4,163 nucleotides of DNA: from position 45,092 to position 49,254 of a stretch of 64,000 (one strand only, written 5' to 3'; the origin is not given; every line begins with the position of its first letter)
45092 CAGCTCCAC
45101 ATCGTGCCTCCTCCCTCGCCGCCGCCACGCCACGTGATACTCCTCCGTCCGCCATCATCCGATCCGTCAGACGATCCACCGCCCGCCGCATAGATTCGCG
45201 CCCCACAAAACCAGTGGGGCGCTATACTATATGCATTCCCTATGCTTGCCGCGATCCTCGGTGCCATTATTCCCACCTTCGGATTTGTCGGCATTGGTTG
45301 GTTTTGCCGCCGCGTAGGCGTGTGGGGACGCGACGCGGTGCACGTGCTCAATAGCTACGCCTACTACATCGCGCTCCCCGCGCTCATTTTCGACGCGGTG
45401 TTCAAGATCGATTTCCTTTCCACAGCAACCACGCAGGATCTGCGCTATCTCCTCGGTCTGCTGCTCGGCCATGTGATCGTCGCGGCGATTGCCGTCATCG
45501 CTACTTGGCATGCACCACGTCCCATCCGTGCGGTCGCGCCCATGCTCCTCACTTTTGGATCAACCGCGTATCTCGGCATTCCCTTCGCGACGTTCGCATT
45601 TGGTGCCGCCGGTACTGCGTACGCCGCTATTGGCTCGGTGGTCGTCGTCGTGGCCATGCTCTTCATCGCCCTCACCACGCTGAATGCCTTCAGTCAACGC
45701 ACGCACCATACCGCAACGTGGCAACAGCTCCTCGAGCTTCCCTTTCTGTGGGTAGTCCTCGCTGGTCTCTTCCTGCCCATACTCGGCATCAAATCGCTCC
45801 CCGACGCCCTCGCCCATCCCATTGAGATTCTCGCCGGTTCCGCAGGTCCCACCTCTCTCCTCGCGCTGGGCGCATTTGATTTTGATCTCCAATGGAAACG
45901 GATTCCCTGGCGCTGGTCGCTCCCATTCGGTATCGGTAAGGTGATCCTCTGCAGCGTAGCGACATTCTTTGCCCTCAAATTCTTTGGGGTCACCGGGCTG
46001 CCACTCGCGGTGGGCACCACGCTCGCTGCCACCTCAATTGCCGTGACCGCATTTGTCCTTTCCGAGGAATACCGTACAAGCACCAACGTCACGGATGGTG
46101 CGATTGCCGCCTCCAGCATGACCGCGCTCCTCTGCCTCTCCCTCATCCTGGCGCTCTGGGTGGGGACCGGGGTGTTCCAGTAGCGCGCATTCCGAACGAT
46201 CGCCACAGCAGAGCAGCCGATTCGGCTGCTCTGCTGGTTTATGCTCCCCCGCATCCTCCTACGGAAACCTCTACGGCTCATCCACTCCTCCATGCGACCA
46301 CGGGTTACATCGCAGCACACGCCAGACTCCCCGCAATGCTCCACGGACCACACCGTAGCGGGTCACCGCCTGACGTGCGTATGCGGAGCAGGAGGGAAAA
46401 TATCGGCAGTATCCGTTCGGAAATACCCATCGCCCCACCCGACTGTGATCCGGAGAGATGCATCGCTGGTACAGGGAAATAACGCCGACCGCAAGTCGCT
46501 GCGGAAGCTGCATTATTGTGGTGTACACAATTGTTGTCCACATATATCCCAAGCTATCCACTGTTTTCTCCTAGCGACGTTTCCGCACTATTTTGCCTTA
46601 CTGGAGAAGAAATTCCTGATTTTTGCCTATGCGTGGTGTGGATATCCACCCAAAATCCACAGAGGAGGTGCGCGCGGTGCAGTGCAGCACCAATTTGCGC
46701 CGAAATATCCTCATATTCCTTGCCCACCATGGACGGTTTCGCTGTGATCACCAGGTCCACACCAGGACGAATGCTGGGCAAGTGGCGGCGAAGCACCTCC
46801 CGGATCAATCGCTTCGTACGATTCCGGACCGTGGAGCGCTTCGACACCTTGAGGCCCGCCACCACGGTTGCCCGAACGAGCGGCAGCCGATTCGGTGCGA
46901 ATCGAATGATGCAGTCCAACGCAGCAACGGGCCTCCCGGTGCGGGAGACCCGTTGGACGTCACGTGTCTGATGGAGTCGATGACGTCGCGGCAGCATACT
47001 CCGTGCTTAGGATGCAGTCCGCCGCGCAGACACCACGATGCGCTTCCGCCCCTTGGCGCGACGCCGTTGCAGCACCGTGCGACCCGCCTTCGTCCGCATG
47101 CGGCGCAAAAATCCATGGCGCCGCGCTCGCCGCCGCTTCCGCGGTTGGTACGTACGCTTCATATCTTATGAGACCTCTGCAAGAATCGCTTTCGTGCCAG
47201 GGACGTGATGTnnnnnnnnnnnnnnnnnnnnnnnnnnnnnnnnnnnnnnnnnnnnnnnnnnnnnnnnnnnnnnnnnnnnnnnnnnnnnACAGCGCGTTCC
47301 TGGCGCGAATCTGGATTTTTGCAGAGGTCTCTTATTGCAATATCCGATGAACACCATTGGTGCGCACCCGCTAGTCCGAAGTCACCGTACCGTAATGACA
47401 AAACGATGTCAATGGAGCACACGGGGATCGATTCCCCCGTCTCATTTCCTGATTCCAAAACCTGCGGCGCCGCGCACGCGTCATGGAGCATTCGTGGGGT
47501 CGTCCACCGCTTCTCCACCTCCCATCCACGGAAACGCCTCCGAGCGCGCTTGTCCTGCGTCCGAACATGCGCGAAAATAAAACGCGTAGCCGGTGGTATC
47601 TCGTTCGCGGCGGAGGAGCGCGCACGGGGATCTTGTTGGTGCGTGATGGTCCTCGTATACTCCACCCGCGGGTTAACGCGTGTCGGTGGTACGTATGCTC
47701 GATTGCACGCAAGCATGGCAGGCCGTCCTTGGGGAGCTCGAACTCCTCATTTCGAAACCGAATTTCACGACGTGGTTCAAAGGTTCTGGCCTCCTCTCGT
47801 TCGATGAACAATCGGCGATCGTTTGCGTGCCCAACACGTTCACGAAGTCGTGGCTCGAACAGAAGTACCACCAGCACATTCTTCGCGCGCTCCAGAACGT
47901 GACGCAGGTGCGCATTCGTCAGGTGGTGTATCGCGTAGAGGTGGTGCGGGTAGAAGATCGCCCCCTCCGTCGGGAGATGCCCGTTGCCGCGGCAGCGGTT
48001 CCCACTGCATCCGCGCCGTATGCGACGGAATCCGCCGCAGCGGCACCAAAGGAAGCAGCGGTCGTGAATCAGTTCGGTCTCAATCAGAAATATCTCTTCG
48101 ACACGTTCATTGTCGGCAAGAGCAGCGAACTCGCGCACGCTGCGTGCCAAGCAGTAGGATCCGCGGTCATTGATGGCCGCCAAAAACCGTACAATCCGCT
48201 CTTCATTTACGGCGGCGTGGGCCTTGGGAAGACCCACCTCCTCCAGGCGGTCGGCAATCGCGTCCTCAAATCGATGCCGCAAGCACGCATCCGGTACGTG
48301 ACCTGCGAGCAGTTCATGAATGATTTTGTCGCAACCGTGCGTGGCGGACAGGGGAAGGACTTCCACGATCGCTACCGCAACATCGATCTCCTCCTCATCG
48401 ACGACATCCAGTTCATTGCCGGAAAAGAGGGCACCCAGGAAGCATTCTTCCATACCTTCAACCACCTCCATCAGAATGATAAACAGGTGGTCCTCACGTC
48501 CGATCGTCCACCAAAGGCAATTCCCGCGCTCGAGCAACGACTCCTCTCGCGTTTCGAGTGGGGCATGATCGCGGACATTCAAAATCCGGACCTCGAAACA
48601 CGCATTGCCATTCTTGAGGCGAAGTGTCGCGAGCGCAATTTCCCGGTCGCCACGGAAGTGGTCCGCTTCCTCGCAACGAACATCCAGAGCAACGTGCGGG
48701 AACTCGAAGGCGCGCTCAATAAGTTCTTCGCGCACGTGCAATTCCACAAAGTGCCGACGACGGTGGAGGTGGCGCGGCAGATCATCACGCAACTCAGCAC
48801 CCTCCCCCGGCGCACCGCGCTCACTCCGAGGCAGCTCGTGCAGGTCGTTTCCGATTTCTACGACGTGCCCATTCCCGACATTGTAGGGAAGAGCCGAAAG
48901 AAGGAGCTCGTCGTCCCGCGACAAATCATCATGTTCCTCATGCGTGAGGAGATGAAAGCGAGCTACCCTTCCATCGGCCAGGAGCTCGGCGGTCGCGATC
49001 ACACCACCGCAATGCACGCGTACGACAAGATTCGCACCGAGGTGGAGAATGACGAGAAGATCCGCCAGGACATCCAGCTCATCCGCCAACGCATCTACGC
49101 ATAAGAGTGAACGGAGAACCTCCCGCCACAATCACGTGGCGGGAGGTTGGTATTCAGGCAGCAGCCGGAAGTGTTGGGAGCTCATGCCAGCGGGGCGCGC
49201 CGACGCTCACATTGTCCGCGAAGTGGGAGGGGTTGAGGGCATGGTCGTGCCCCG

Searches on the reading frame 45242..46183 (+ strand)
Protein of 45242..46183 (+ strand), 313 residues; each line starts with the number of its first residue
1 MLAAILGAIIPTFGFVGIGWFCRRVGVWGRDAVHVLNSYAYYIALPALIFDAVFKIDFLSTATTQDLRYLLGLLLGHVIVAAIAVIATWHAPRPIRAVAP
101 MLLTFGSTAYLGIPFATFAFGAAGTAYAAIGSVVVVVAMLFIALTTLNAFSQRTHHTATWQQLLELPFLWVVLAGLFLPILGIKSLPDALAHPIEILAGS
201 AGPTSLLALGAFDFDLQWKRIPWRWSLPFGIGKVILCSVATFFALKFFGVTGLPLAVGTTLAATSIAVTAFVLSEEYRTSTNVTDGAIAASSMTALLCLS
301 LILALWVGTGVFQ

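Call 78: search_protein_families(library=pfam, proteins=[window:45242-46183:+], max_evalue=0.001)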
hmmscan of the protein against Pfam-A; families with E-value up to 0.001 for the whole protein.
window:45242-46183:+ (313 aa): 1 family
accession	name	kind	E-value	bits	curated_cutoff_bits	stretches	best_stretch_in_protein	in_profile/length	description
PF03547.23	Mem_trans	-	6.8e-13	48.4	25.7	2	5-149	2-149/343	Membrane transport protein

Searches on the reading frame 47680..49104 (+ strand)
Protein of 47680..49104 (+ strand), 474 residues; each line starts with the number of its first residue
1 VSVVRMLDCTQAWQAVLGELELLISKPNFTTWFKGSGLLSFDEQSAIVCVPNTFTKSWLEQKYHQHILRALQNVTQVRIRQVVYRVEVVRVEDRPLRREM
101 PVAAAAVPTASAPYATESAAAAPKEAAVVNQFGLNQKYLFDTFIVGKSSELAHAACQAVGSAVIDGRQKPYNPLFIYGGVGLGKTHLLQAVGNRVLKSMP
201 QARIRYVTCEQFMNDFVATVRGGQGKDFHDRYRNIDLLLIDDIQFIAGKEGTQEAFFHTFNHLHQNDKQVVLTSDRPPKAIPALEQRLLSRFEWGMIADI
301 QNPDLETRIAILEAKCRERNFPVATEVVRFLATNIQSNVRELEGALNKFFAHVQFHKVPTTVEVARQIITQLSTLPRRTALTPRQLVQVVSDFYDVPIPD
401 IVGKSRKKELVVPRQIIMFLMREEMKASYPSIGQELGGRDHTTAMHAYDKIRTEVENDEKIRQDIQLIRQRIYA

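Call 4: search_protein_families(library=pfam, proteins=[window:47680-49104:+], max_evalue=1)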
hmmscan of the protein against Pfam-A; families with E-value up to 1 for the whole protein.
window:47680-49104:+ (474 aa): 15 families
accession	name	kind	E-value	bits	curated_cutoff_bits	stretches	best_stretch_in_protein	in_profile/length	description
PF00308.24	Bac_DnaA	-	4.8e-66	222.4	23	1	134-298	1-161/162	Bacterial DnaA ATPAse domain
PF08299.17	Bac_DnaA_C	-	2e-24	85.8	31.5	1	385-451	3-69/69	Bacterial dnaA protein helix-turn-helix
PF11638.13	DnaA_N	-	4.3e-13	49.2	24.6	1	12-73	3-65/65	DnaA N-terminal domain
PF01695.23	IstB_IS21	-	1.9e-07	31.3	24.1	1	174-277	95-195/238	IstB-like ATP binding protein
PF00004.35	AAA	-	6.8e-06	27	21.2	1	175-293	2-128/131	ATPase family associated with various cellular activities (AAA)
PF13401.12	AAA_22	-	0.00032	21.4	27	1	173-233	7-52/130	AAA domain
PF00910.28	RNA_helicase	-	0.00069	20.5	21.5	1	175-269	2-80/105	RNA helicase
PF01637.24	ATPase_2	-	0.0026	18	33.2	1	168-281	17-123/225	ATPase domain predominantly from Archaea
PF13173.12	AAA_14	-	0.0027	18.2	27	1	172-273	3-96/129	AAA domain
PF13191.12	AAA_16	-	0.0041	18.1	32.6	1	162-264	18-124/167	AAA ATPase domain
PF03969.22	AFG1_ATPase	-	0.0054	16.2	27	1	164-221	52-107/361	AFG1-like ATPase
PF22688.2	Hda_lid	-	0.011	16.1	27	1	307-348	3-44/65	Hda, lid domain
PF07728.20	AAA_5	-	0.099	13.1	22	0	173-214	1-38/139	AAA domain (dynein-related subfamily)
PF25201.1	nSTAND6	-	0.19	12.2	27.7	1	171-205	18-53/148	Novel STAND NTPase 6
PF19645.4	DUF6148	-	0.2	12.2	27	1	72-102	39-69/74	Family of unknown function (DUF6148)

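Call 17: find_related_loci(query=window:47695-49104:+, collection=genome_contigs, flank=6000)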
Query window:47695-49104:+ (469 aa) in genome_contigs; peptide patterns used: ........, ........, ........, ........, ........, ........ (x = any residue, [..] = any of these).
600 stretches matched a pattern (row limit reached: there are more); 577 encode a relative of the query (tblastn E <= 1e-3); the best 80 are kept; 80 distinct loci.
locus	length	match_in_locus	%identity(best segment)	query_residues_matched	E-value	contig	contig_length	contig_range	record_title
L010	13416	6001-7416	75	1-469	0e+0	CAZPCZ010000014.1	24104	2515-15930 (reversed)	MAG TPA_asm: uncultured Gammaproteobacteria bacterium isolate binchicken_co21_406 genome assembly, contig: NODE_966_leng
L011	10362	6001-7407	74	1-468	0e+0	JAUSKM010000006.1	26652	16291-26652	MAG: bacterium isolate E14_metabat.bin.51 E14_k141_1641626, whole genome shotgun sequence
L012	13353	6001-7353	59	2-468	0e+0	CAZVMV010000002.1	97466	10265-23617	MAG TPA_asm: uncultured Gammaproteobacteria bacterium isolate SRP173033_co2_263 genome assembly, contig: NODE_71_length_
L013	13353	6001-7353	58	2-468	0e+0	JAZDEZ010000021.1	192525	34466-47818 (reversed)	MAG: Patescibacteria group bacterium isolate MEGAHIT-group-0.176 k141_14591774, whole genome shotgun sequence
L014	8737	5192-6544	58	2-468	0e+0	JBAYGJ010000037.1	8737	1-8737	MAG: Patescibacteria group bacterium isolate SO_2016_GW1_122 scaffold15030_OW334_2016, whole genome shotgun sequence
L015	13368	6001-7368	54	1-469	0e+0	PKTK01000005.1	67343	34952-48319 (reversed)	MAG: Candidatus Parcubacteria bacterium isolate BM705 sc_205, whole genome shotgun sequence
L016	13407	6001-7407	57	2-468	2e-180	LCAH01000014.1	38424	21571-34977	MAG: Candidatus Uhrbacteria bacterium GW2011_GWC2_41_11 UU35_C0014, whole genome shotgun sequence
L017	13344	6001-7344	56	2-469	2e-179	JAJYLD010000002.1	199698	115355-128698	MAG: bacterium isolate DBS2-1.bin63 NODE_85_length_199698_cov_4.888977, whole genome shotgun sequence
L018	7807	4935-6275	55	2-468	6e-180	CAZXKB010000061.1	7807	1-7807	MAG TPA_asm: uncultured Gammaproteobacteria bacterium isolate SRP185410_co1_438 genome assembly, contig: k141_404451, wh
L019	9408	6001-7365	56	6-469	2e-179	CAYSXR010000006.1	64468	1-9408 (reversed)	MAG TPA_asm: uncultured Gammaproteobacteria bacterium isolate SRP286056_co2_340 genome assembly, contig: NODE_445_length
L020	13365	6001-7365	56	2-468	3e-179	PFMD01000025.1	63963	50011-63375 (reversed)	MAG: Candidatus Kerfeldbacteria bacterium CG_4_10_14_0_8_um_filter_42_10 CG_4_10_14_0.8_um_filter_scaffold_136_c, whole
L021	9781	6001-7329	56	2-465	5e-178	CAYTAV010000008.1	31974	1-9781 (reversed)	MAG TPA_asm: uncultured Gammaproteobacteria bacterium isolate binchicken_co22_29 genome assembly, contig: NODE_1485_leng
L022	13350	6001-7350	54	1-469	8e-178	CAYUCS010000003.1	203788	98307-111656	MAG TPA_asm: uncultured Gammaproteobacteria bacterium isolate binchicken_co269_189 genome assembly, contig: NODE_54_leng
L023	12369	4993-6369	54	2-468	3e-177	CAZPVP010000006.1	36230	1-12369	MAG TPA_asm: uncultured Gammaproteobacteria bacterium isolate SRP141376_co1_289 genome assembly, contig: NODE_2720_lengt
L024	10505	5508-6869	55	6-469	4e-177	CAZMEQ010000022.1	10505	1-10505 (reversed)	MAG TPA_asm: uncultured Gammaproteobacteria bacterium isolate binchicken_co154_115 genome assembly, contig: NODE_12760_l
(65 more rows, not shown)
